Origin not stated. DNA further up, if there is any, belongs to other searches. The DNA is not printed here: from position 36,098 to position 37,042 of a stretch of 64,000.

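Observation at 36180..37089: Stand-alone TIR-domain gene on an AT-rich islet wedged between nusA and the Clp operon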

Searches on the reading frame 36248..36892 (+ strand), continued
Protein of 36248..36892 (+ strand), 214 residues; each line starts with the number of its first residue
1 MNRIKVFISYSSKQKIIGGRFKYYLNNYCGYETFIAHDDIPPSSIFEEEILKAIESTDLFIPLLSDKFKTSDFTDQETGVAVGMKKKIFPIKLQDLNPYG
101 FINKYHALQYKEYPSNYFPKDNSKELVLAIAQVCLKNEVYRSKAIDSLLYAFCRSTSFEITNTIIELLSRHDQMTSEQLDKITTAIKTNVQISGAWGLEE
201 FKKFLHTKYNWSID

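Call 35: search_protein_families(library=pfam, proteins=[L009:3834-4421:+, L010:320-907:+, L010:1862-2197:+, L011:6866-7708:-, L011:9131-9619:-, L012:6281-7345:+, L012:8857-9396:+, L012:9368-10153:+, L012:10150-11580:+, L018:7389-7994:+], max_evalue=0.0001)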
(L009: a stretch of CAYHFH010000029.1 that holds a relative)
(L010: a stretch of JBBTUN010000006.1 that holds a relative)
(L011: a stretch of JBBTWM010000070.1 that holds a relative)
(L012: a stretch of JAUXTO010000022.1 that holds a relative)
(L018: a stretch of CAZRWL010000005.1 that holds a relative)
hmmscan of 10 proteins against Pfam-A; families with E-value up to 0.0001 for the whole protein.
L009:3834-4421:+ (195 aa): 1 family
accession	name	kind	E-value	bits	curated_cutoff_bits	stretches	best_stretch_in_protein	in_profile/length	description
PF01467.32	CTP_transf_like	-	5.9e-16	59.3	21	1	13-168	1-133/133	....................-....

L010:320-907:+ (195 aa): 0 families

L010:1862-2197:+ (111 aa): 0 families

L011:6866-7708:- (280 aa): 0 families

L011:9131-9619:- (162 aa): 0 families

L012:6281-7345:+ (354 aa): 1 family
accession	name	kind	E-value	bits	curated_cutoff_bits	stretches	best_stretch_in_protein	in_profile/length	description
PF02749.22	QRPTase_N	-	5.3e-12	46.2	27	1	21-120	3-80/82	Quinolinate phosphoribosyl transferase, N-terminal domain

L012:8857-9396:+ (179 aa): 0 families

L012:9368-10153:+ (261 aa): 1 family
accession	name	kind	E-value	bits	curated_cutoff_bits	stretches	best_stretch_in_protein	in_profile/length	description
PF02540.23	NAD_synthase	-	3.1e-71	239.8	21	1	16-257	3-242/242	NAD synthase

L012:10150-11580:+ (476 aa): 1 family
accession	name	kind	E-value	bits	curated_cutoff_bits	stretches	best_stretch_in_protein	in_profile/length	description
PF04932.20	Wzy_C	-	2e-15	57.3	31.7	1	262-395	2-148/149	O-Antigen ligase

L018:7389-7994:+ (201 aa): 1 family
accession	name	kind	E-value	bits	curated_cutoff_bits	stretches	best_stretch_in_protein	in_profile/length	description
PF00293.34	NUDIX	-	4.9e-15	56.2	21.1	1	49-168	2-123/134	NUDIX domain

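Call 36: search_protein_families(library=pfam, proteins=[L018:8825-10246:-, L015:4622-5218:+, L015:6106-7020:-, L013:7205-7936:+, L017:4158-5417:-, L017:6518-7357:-, L007:1256-1993:+, L008:6080-6709:-, L020:6802-7308:+, L006:4053-4808:+], max_evalue=0.0001)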
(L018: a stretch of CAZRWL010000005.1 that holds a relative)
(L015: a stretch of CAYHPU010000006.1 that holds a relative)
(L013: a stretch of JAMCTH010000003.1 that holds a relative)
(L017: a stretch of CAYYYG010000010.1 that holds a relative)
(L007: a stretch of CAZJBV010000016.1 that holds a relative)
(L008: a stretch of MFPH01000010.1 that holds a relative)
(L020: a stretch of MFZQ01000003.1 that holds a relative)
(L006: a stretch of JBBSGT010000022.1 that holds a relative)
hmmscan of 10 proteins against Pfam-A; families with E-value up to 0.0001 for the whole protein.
L018:8825-10246:- (473 aa): 6 families
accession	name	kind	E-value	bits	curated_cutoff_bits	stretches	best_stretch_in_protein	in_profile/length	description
PF05970.20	PIF1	-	3.2e-36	125.4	25.9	1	53-239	1-192/223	PIF1-like helicase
PF13604.12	AAA_30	-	5.2e-14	52.9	27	1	53-255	1-175/191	AAA domain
PF13245.12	AAA_19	-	1.7e-11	44.9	25.1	1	69-195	11-132/134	AAA domain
PF21530.3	Pif1_2B_dom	-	3.8e-08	33.4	23.9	1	315-351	10-47/47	DNA helicase Pif1, 2B domain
PF02689.20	Herpes_Helicase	-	8.1e-07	27.9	27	0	404-448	732-777/808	Helicase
PF13538.12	UvrD_C_2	-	6.4e-06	26.4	27.4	1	401-440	1-46/52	UvrD-like helicase C-terminal domain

L015:4622-5218:+ (198 aa): 2 families
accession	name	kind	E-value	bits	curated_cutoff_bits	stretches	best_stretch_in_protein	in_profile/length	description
PF00132.30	Hexapep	-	3.2e-16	58.7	27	1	129-163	2-36/36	Bacterial transferase hexapeptide (six repeats)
PF14602.12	Hexapep_2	-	1.5e-11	44.2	27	1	129-163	2-34/34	Hexapeptide repeat of succinyl-transferase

L015:6106-7020:- (304 aa): 0 families

L013:7205-7936:+ (243 aa): 5 families
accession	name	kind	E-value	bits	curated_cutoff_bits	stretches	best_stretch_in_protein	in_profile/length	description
PF00326.27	Peptidase_S9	-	6.7e-13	49.1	22.6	1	49-242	9-210/213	Prolyl oligopeptidase family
PF00561.26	Abhydrolase_1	-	1.2e-12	48.4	25.8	1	28-131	1-102/245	alpha/beta hydrolase fold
PF12146.15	Hydrolase_4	-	7.1e-11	42.3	27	1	28-118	5-94/239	Serine aminopeptidase, S33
PF02129.25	Peptidase_S15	-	7.7e-08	32.8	23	1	9-120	1-115/262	X-Pro dipeptidyl-peptidase (S15 family)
PF12697.13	Abhydrolase_6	-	3.3e-06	28.3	26.3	0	33-116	4-82/217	Alpha/beta hydrolase family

L017:4158-5417:- (419 aa): 2 families
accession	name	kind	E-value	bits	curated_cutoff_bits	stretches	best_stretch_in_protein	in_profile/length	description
PF05977.19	MFS_3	-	6.8e-51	173.7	27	1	14-405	7-399/524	Transmembrane secretion effector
PF07690.21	MFS_1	-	2.3e-38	132.5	33.4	2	23-361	2-341/347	Major Facilitator Superfamily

L017:6518-7357:- (279 aa): 3 families
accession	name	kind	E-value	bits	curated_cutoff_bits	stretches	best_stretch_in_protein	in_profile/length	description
PF00903.31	Glyoxalase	-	1.4e-22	80.8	20.6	2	167-275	2-120/121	Glyoxalase/Bleomycin resistance protein/Dioxygenase superfamily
PF22677.2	Ble-like_N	-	3.9e-07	30.2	24.5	0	169-194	4-29/41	Bleomycin resistance protein-like N-terminal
PF12681.13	Glyoxalase_2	-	4.1e-05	24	30.1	0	16-46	6-36/118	Glyoxalase-like domain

L007:1256-1993:+ (245 aa): 1 family
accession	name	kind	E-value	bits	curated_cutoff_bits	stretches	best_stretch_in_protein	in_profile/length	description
PF01978.25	TrmB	-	3.4e-11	43.3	25.6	1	6-67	4-65/68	Sugar-specific transcriptional regulator TrmB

L008:6080-6709:- (209 aa): 0 families

L020:6802-7308:+ (168 aa): 1 family
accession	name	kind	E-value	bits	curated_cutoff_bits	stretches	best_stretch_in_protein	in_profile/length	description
PF04239.17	DUF421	-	5.5e-17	61.9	23.6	1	82-156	2-76/129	YetF C-terminal domain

L006:4053-4808:+ (251 aa): 1 family
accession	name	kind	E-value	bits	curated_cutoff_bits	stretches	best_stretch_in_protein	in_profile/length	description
PF01145.31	Band_7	-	1.2e-35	123.6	23.6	1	28-198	3-173/176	SPFH domain / Band 7 family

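Call 38: find_related_loci(query=A1, collection=metagenome_contigs, flank=8000)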
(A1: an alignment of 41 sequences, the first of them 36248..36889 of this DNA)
Query A1 (214 aa) in metagenome_contigs; peptide patterns used: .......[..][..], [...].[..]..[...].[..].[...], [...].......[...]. (x = any residue, [..] = any of these).
600 stretches matched a pattern (row limit reached: there are more); 430 encode a relative of the query (tblastn E <= 1e-3); the best 80 are kept; 80 distinct loci.
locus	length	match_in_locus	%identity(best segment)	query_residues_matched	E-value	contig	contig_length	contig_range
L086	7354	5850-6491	67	1-214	1e-90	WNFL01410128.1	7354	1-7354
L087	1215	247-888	62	1-214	1e-92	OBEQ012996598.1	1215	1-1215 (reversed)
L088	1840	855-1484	58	1-214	8e-86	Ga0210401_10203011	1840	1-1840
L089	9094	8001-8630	56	1-214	3e-74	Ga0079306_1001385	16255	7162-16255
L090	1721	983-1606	56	1-214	2e-77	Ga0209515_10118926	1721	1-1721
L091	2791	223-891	53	1-214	2e-71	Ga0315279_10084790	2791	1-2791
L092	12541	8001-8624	53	1-214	6e-70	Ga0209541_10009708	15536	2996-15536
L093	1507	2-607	54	12-214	2e-73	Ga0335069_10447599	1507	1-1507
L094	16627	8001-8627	53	4-209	1e-68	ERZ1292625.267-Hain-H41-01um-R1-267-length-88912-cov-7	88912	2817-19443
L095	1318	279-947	52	1-214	1e-72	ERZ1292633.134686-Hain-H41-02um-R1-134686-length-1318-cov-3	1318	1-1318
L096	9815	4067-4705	51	1-214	2e-68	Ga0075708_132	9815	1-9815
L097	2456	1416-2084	51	1-214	8e-67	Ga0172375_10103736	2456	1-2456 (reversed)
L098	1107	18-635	52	1-214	1e-65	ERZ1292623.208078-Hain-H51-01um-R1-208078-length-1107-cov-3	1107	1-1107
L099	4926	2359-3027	46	1-214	9e-58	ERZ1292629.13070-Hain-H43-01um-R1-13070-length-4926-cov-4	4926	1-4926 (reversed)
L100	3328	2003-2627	47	1-214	3e-46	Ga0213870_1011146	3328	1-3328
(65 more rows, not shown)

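Call 73: search_protein_families(library=pfam, proteins=[L086:5282-5632:-, L086:4601-5239:-, L086:6721-7116:-, L011:10437-13568:-, L011:9708-10370:-, L089:4187-5902:-, L099:643-1584:-, L099:3371-3979:-, L094:6679-7320:-], max_evalue=0.001)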
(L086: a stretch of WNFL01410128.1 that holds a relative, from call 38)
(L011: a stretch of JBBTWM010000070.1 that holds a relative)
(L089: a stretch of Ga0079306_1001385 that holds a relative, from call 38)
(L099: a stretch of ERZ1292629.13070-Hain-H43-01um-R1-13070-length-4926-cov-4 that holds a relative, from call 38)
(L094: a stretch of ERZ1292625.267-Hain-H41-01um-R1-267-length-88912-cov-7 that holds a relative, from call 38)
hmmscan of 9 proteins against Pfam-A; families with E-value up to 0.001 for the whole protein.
L086:5282-5632:- (116 aa): 4 families
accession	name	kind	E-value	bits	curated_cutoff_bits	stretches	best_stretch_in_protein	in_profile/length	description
PF07883.17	Cupin_2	-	1.1e-11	44.7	27.2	1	53-109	12-67/70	Cupin domain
PF02311.25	AraC_binding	-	5.3e-07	29.9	21.1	1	55-109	19-72/135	AraC-like ligand binding domain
PF00190.28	Cupin_1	-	2.4e-06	27.6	22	1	55-110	49-112/151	Cupin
PF03079.20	ARD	-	0.00095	19.8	27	1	55-100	88-137/157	ARD/ARD' family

L086:4601-5239:- (212 aa): 3 families
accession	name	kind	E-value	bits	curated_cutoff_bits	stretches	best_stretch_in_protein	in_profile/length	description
PF04263.21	TPK_catalytic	-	8.5e-29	100.2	30.7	1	18-120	2-104/113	Thiamin pyrophosphokinase, catalytic domain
PF04265.19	TPK_B1_binding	-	4.9e-15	55.4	22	1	147-204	9-67/67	Thiamin pyrophosphokinase, vitamin B1 binding domain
PF01973.23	MptE-like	-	0.00029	21.1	34.6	0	19-76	45-104/171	6-hydroxymethylpterin diphosphokinase MptE-like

L086:6721-7116:- (131 aa): 3 families
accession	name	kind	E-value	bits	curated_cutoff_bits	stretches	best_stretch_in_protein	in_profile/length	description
PF00903.31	Glyoxalase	-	2.8e-18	66.9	20.6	1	5-125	2-120/121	Glyoxalase/Bleomycin resistance protein/Dioxygenase superfamily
PF13669.12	Glyoxalase_4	-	1.5e-05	25.7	27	1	8-109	3-102/109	Glyoxalase/Bleomycin resistance protein/Dioxygenase superfamily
PF18029.7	Glyoxalase_6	-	0.00089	20.3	23.6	1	9-126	3-105/106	Glyoxalase-like domain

L011:10437-13568:- (1043 aa): 3 families
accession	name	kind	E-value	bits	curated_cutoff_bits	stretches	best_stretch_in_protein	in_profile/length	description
PF18135.7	Type_ISP_C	-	4.6e-77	259.8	25.9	1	678-1009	1-323/342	Type ISP C-terminal specificity domain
PF07669.17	Eco57I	-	2.1e-08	34.9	25.3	1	404-567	8-162/171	Eco57I restriction-modification methylase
PF02384.22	N6_Mtase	-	2.5e-07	30.8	20.4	1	294-488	3-143/311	N-6 DNA Methylase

L011:9708-10370:- (220 aa): 0 families

L089:4187-5902:- (571 aa): 0 families

L099:643-1584:- (313 aa): 2 families
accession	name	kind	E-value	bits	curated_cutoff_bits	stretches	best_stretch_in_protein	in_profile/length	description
PF13354.11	Beta-lactamase2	-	1.2e-47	162.4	22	1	85-286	1-213/214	Beta-lactamase enzyme family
PF00768.25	Peptidase_S11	-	5.9e-09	36.2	27.6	1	105-226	35-171/239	D-alanyl-D-alanine carboxypeptidase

L099:3371-3979:- (202 aa): 1 family
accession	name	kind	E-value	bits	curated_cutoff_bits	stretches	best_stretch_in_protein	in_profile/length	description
PF11611.13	DUF4352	-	1.4e-12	48.4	25.9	1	75-188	3-112/122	Domain of unknown function (DUF4352)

L094:6679-7320:- (213 aa): 0 families

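Call 74: search_protein_families(library=phrogs, proteins=[window:36248-36889:+, L012:8673-8828:+, L006:5873-6010:+], max_evalue=0.1)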
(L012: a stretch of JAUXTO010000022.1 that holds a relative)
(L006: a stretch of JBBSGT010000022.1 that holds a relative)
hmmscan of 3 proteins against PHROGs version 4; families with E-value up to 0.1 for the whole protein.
window:36248-36889:+ (214 aa): 2 families
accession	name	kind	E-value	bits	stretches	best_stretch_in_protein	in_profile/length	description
phrog_29177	-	unknown function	5.2e-05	23.9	1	1-96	1-100/250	-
phrog_142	-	moron, auxiliary metabolic gene and host takeover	0.041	15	1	152-190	5-43/116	Ren-like exclusion protein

L012:8673-8828:+ (52 aa): 0 families

L006:5873-6010:+ (46 aa): 1 family
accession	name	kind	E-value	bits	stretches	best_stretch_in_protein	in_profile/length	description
phrog_25771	-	unknown function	0.04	15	1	16-39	12-32/45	-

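Call 100: search_solved_structures(query=L009:6351-7145:+, max_evalue=1e-10, show_alignments=0)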
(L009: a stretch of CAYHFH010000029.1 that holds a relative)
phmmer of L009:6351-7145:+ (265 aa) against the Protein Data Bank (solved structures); distinct sequences matched with E-value up to 1e-10: 19.
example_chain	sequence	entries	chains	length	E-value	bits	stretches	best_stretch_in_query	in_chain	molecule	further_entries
2e18_A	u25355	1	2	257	2.9e-55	191.2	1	23-253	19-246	NH(3)-dependent NAD(+) synthetase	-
3fiu_A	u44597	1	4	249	1.2e-42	149.8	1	4-224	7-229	NH(3)-dependent NAD(+) synthetase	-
3p52_A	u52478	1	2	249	4.5e-42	147.9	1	11-254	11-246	NH(3)-dependent NAD(+) synthetase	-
1xng_A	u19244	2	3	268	3.3e-41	145.1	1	13-255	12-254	NH(3)-dependent NAD(+) synthetase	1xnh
5kha_A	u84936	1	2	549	6.1e-29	104.9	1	12-250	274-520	Glutamine-dependent NAD+ synthetase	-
4f4h_A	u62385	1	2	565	1.8e-28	103.4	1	21-250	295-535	Glutamine dependent NAD+ synthetase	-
3dpi_A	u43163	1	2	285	3e-26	96.1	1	3-213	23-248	NAD+ synthetase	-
4xfd_A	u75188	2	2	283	1.4e-24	90.7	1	14-213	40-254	NH(3)-dependent NAD(+) synthetase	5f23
3q4g_A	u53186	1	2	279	4e-24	89.2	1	3-214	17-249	NH(3)-dependent NAD(+) synthetase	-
3n05_A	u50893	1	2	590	9.6e-24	87.9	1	13-249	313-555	NH(3)-dependent NAD(+) synthetase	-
2pz8_A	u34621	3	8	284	1.3e-21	80.9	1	13-213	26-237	NH(3)-dependent NAD(+) synthetase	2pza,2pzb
1ee1_A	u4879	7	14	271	1.8e-20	77.2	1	5-214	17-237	NH(3)-DEPENDENT NAD(+) SYNTHETASE | NAD SYNTHETASE | PROTEIN (NAD SYNTHETASE)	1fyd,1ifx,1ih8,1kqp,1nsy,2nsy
5wp0_A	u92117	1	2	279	5.3e-20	75.7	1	13-213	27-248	NH(3)-dependent NAD(+) synthetase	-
5huh_A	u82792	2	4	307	3.9e-19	72.8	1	13-214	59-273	NH(3)-dependent NAD(+) synthetase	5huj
6kv3_A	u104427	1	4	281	1.2e-18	71.2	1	5-213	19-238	NH(3)-dependent NAD(+) synthetase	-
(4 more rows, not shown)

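Call 101: find_encoding_contigs(protein=P0013, flank=6000, max_places=1)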
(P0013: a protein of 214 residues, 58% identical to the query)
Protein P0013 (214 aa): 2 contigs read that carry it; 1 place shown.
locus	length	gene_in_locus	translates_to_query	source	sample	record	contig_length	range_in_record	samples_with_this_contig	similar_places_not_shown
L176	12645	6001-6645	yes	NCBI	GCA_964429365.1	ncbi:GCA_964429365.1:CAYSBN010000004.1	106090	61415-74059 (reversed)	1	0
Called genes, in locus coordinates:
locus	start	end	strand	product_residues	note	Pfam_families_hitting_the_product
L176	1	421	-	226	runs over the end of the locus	PF06736:TMEM175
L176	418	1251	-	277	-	PF03239:FTR1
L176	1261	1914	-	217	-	-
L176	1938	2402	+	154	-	-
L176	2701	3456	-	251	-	-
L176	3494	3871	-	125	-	PF01641:SelR, PF24046:At4g08330 (faint)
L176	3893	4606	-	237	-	-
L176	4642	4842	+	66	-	-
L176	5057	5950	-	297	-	PF04240:Caroten_synth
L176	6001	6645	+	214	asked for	PF13676:TIR_2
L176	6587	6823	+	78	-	-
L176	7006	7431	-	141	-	-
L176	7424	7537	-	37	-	-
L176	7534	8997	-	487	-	PF02463:SMC_N, PF13175:AAA_15, PF13476:AAA_23, PF13304:AAA_21, PF13175:AAA_15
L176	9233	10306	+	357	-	PF00145:DNA_methylase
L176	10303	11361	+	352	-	-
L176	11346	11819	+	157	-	PF03852:Vsr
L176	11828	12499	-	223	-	-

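Call 102: find_encoding_contigs(protein=P0015, flank=6000, max_places=1)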
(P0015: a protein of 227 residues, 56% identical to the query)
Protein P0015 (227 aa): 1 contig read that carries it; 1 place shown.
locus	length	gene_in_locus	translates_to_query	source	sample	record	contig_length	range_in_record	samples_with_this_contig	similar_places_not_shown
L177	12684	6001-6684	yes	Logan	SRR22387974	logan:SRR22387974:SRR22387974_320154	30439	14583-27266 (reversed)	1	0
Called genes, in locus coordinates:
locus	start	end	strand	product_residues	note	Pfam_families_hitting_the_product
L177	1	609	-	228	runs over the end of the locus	PF09997:DUF2238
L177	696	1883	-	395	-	PF00083:Sugar_tr, PF06779:MFS_4 (weak), PF07690:MFS_1, PF12832:MFS_1_like, PF13347:MFS_2, PF12832:MFS_1_like, PF07690:MFS_1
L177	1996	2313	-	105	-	-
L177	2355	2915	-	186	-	PF10648:Gmad2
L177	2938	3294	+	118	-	PF28474:DUF8412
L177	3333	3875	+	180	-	PF01396:Zn_ribbon_Top1 (faint), PF13240:Zn_Ribbon_1 (faint), PF26040:Zn_ribbon_CLPX_N (faint), PF26788:DUF8260 (faint)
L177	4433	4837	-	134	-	PF06262:Zincin_1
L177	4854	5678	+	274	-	PF00149:Metallophos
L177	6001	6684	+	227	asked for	PF13676:TIR_2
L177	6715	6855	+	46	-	-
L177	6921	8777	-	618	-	PF04851:ResIII (faint), PF13604:AAA_30 (weak), PF20720:nSTAND3 (faint), PF09848:SLFN-g3_helicase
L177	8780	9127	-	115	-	PF03819:MazG (weak), PF12643:MazG-like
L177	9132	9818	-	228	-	PF20582:UPF0758_N, PF04002:RadC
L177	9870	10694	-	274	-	-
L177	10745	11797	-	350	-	PF00756:Esterase (weak), PF01738:DLH (faint), PF07224:Chlorophyllase, PF00561:Abhydrolase_1 (weak), PF20434:BD-FAE (faint), PF12146:Hydrolase_4 (faint), PF12697:Abhydrolase_6 (faint), PF00326:Peptidase_S9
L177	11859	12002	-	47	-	-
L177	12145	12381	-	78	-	-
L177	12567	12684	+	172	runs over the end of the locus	-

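Call 103: find_encoding_contigs(protein=P0021, flank=6000, max_places=1)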
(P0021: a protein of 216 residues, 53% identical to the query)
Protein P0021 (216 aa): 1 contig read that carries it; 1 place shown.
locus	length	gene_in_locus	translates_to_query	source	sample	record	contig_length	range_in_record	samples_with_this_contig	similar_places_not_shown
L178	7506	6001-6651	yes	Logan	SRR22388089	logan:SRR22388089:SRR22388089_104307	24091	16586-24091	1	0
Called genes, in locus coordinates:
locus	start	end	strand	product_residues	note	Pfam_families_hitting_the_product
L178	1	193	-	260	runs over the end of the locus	PF02649:GCHY-1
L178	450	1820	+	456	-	PF00232:Glyco_hydro_1, PF02449:Glyco_hydro_42 (weak), PF00232:Glyco_hydro_1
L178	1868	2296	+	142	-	PF13473:Cupredoxin_1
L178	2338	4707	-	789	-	PF02190:LON_substr_bdg, PF00004:AAA, PF07728:AAA_5 (weak), PF22667:Lon_lid, PF05362:Lon_C, PF13541:ChlI (weak)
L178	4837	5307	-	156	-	PF00293:NUDIX, PF14815:NUDIX_4 (weak)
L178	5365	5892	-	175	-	PF13302:Acetyltransf_3, PF00583:Acetyltransf_1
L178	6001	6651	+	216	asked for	PF13676:TIR_2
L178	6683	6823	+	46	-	-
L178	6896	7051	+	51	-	-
